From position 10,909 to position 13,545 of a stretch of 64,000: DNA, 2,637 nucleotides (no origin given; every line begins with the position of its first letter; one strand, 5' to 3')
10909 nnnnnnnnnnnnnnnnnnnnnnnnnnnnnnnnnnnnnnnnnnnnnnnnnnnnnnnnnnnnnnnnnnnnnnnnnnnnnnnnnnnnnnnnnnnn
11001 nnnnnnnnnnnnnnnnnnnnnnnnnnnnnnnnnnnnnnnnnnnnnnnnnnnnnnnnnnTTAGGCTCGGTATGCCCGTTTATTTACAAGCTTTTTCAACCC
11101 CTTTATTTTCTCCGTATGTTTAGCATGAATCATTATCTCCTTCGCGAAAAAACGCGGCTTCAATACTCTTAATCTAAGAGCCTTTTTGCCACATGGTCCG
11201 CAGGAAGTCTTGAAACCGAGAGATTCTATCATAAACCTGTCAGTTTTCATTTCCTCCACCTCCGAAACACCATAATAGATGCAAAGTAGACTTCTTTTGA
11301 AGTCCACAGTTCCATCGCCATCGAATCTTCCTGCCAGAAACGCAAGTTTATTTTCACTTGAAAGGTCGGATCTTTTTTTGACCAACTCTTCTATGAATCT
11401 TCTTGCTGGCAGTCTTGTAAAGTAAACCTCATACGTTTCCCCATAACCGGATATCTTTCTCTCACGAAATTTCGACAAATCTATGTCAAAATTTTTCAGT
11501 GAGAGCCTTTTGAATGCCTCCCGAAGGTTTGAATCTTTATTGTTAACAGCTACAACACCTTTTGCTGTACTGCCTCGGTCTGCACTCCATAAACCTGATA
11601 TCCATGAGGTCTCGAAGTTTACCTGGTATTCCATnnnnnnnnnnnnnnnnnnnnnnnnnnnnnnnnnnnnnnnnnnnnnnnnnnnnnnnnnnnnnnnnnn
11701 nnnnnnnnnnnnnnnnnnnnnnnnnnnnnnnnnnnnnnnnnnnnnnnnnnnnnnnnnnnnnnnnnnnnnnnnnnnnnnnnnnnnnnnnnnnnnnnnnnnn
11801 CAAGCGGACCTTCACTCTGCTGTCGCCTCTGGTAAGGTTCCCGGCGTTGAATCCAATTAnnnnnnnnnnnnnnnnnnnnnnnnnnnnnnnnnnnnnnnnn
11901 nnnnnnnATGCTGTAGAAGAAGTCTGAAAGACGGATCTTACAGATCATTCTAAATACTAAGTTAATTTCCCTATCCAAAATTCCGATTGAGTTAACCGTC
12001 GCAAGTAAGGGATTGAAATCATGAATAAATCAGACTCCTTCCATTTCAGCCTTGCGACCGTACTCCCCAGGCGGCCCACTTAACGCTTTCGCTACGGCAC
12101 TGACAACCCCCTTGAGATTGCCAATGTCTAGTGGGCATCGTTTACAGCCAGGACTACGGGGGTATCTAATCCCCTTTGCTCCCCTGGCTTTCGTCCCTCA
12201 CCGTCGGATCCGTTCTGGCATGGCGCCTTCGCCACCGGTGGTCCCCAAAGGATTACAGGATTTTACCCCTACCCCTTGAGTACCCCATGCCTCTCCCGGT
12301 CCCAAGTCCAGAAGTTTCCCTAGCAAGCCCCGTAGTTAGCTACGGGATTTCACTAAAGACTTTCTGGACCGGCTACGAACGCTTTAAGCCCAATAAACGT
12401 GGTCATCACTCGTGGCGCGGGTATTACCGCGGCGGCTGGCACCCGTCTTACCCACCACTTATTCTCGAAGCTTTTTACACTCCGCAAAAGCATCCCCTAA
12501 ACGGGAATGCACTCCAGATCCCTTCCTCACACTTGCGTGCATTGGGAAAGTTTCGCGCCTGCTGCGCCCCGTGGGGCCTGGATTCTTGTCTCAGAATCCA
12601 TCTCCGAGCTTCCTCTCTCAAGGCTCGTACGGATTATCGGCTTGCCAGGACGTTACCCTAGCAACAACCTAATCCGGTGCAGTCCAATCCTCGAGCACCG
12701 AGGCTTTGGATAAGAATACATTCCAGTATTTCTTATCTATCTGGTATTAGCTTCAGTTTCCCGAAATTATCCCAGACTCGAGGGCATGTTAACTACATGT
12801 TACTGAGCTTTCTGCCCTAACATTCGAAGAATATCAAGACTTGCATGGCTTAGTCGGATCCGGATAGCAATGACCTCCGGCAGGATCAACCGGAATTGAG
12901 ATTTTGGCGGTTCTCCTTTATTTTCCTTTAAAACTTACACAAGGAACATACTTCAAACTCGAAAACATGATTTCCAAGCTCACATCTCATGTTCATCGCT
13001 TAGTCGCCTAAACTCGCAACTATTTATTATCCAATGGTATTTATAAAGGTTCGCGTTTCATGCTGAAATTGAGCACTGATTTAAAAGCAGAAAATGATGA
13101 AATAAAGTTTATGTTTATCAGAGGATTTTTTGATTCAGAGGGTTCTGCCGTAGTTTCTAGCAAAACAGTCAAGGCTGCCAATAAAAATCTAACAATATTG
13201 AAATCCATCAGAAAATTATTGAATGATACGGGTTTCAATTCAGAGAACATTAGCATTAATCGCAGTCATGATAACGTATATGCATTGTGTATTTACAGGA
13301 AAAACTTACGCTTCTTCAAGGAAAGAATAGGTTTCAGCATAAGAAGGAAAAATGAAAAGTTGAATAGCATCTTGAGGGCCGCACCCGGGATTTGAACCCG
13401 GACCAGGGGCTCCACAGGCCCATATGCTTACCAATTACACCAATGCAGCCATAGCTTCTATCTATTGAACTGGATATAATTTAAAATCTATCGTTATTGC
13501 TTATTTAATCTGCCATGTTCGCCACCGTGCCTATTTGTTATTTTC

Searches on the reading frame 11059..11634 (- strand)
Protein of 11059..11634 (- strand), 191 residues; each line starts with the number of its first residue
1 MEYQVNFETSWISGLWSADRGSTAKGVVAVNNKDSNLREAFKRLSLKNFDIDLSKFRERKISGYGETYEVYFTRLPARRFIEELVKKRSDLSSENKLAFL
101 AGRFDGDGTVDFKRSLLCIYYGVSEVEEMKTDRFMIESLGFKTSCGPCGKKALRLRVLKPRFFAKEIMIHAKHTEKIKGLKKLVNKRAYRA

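Call 10: search_protein_families(library=pfam, proteins=[window:11059-11634:-], max_evalue=0.01)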
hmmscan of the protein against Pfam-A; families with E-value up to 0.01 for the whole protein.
window:11059-11634:- (191 aa): 1 family
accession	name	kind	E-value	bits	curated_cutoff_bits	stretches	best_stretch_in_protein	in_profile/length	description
PF14528.11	LAGLIDADG_3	-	4.1e-09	37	22.5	1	7-83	2-80/82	LAGLIDADG-like domain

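Call 22: find_homologous_proteins(query=window:11059-11634:-, max_evalue=0.001)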
Query window:11059-11634:- (191 aa): 24 proteins with E <= 0.001 among 169 candidates.
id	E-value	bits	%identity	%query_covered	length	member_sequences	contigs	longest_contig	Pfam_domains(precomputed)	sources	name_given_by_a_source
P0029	2.0e-121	420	100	100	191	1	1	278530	PF14528.12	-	-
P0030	1.3e-84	300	72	100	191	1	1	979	-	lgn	-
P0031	1.6e-83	297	71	100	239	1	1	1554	PF14528.12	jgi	jgi:hypothetical protein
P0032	2.1e-70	254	61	100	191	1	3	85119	-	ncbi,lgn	-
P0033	3.3e-70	253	64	100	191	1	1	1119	PF14528.12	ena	-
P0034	4.4e-67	243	61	100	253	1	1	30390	PF14528.12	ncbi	-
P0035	2.3e-66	241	59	100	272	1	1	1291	PF14528.12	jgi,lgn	-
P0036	1.8e-64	235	59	100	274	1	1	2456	PF14528.12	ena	-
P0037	2.7e-64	234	59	100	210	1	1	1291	PF14528.12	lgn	-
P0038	1.4e-63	232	57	100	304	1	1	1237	PF14528.12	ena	-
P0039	3.2e-62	227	61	92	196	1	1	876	PF14528.12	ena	-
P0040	4.6e-61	224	57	100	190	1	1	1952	PF14528.12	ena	-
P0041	3.7e-58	214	57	100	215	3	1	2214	PF14528.12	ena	-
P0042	1.7e-57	212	53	99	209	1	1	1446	PF14528.12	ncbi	-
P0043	1.3e-56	209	53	99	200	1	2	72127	PF14528.12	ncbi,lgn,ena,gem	-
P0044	8.0e-56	207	53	99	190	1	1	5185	PF14528.12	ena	-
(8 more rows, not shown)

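Call 35: find_related_loci(query=A2, collection=metagenome_contigs, flank=3000)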
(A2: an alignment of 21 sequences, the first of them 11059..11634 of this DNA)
Query A2 (191 aa) in metagenome_contigs; peptide patterns used: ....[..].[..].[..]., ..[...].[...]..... (x = any residue, [..] = any of these).
75 stretches matched a pattern; 14 encode a relative of the query (tblastn E <= 1e-3); 14 distinct loci.
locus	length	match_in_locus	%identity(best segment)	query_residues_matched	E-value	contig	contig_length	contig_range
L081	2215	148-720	59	1-191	9e-76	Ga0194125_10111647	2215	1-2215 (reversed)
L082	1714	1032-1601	57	1-191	3e-70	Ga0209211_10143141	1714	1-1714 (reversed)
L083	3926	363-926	53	1-189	3e-63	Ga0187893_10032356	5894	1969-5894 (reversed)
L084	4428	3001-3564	53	1-189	3e-63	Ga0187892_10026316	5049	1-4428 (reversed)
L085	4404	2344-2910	52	2-191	4e-62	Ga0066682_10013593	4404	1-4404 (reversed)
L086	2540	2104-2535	62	1-144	2e-56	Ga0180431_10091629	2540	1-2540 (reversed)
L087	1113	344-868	49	1-176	3e-56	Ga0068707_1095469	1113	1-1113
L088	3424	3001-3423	54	2-142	7e-48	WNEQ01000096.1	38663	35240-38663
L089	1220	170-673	38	11-184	8e-33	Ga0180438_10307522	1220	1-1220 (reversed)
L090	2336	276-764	39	11-174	3e-31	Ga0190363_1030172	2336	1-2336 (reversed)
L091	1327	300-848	35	11-191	9e-23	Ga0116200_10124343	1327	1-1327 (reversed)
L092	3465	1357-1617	41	5-91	2e-17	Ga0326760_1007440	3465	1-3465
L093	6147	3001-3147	45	11-59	8e-9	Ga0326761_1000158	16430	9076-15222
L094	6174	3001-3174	38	5-62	1e-8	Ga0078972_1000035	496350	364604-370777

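Call 40: find_encoding_contigs(protein=P0034, flank=1500, max_places=2)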
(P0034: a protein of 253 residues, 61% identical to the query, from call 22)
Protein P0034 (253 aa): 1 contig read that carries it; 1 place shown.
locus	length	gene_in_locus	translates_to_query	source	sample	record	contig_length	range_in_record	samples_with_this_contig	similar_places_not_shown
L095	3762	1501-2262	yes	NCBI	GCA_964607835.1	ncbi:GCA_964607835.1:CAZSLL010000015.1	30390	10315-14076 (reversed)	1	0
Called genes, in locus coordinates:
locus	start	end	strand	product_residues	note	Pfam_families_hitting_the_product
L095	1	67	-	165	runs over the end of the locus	-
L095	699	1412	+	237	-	-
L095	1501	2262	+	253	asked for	PF14528:LAGLIDADG_3 (weak)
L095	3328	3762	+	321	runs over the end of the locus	PF00050:Kazal_1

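Call 41: find_encoding_contigs(protein=P0042, flank=1500, max_places=2)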
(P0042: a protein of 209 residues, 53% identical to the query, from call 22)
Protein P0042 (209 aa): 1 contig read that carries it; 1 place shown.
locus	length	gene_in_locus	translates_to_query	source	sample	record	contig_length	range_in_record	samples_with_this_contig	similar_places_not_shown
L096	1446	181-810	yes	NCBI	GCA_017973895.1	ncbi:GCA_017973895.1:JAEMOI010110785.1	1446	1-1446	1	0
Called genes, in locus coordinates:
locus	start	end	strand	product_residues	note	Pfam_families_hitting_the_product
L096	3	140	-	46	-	?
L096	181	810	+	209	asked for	PF14528:LAGLIDADG_3 (faint)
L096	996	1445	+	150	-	?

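Call 42: find_encoding_contigs(protein=P0032, flank=1500, max_places=2)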
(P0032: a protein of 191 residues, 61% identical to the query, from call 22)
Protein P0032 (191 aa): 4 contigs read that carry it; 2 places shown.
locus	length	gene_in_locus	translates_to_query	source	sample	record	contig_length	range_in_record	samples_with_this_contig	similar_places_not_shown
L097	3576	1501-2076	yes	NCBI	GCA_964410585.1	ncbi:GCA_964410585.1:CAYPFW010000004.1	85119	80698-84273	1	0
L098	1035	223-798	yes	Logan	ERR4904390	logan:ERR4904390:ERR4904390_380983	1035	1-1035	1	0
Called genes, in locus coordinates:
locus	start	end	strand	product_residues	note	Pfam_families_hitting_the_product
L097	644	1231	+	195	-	PF14528:LAGLIDADG_3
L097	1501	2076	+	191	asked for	-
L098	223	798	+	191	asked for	-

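Call 43: find_encoding_contigs(protein=P0044, flank=1500, max_places=2)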
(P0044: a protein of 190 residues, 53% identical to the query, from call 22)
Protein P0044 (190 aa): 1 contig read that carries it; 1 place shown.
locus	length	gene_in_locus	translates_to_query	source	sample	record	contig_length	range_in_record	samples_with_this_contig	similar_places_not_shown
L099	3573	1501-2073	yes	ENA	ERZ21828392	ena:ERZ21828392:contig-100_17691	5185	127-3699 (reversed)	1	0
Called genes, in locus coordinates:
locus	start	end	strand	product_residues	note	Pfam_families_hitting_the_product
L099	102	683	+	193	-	-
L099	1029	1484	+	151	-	-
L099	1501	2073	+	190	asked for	PF14528:LAGLIDADG_3 (faint)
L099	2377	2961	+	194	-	PF05204:Hom_end (faint), PF14527:LAGLIDADG_WhiA (faint), PF14528:LAGLIDADG_3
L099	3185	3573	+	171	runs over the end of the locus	?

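Call 53: search_solved_structures(query=A2, max_evalue=0.1)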
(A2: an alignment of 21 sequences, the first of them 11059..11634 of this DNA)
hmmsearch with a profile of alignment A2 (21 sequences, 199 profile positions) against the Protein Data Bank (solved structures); distinct sequences matched with E-value up to 0.1: 3.
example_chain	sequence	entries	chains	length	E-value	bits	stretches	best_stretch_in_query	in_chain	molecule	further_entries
3mx9_A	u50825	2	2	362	0.0017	21.3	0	93-182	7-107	Protein scV3V2(G19S) | scV3V2(G19S)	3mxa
1mow_A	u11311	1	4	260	0.011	18.6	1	21-113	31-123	chimera of homing endonuclease I-DmoI and DNA endonuclease I-CreI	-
3fd2_A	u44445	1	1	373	0.04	16.8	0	93-113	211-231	Site-specific DNA endonuclease I-MsoI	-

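Call 55: search_protein_families(library=pfam, proteins=[L085:1633-2238:+], max_evalue=0.01)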
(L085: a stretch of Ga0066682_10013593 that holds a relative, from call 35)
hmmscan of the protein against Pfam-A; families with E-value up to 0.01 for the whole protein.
L085:1633-2238:+ (202 aa): 3 families
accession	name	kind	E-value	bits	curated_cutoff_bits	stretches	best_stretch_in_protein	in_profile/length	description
PF14528.11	LAGLIDADG_3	-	5.6e-20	71.8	22.5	2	98-179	4-79/82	LAGLIDADG-like domain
PF00961.24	LAGLIDADG_1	-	1.4e-07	32.8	23.1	1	102-181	2-82/102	LAGLIDADG endonuclease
PF09062.15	Endonuc_subdom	-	0.00044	21.5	24.4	0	97-167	10-78/98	PI-PfuI Endonuclease subdomain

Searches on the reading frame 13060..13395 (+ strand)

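Call 10: search_protein_families(library=pfam, proteins=[window:13060-13395:+], max_evalue=0.01)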
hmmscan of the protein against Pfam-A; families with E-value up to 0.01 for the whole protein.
window:13060-13395:+ (111 aa): 1 family
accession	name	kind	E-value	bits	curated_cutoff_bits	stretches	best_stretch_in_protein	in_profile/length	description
PF14528.11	LAGLIDADG_3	-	1.3e-12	48.2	22.5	1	15-91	2-82/82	LAGLIDADG-like domain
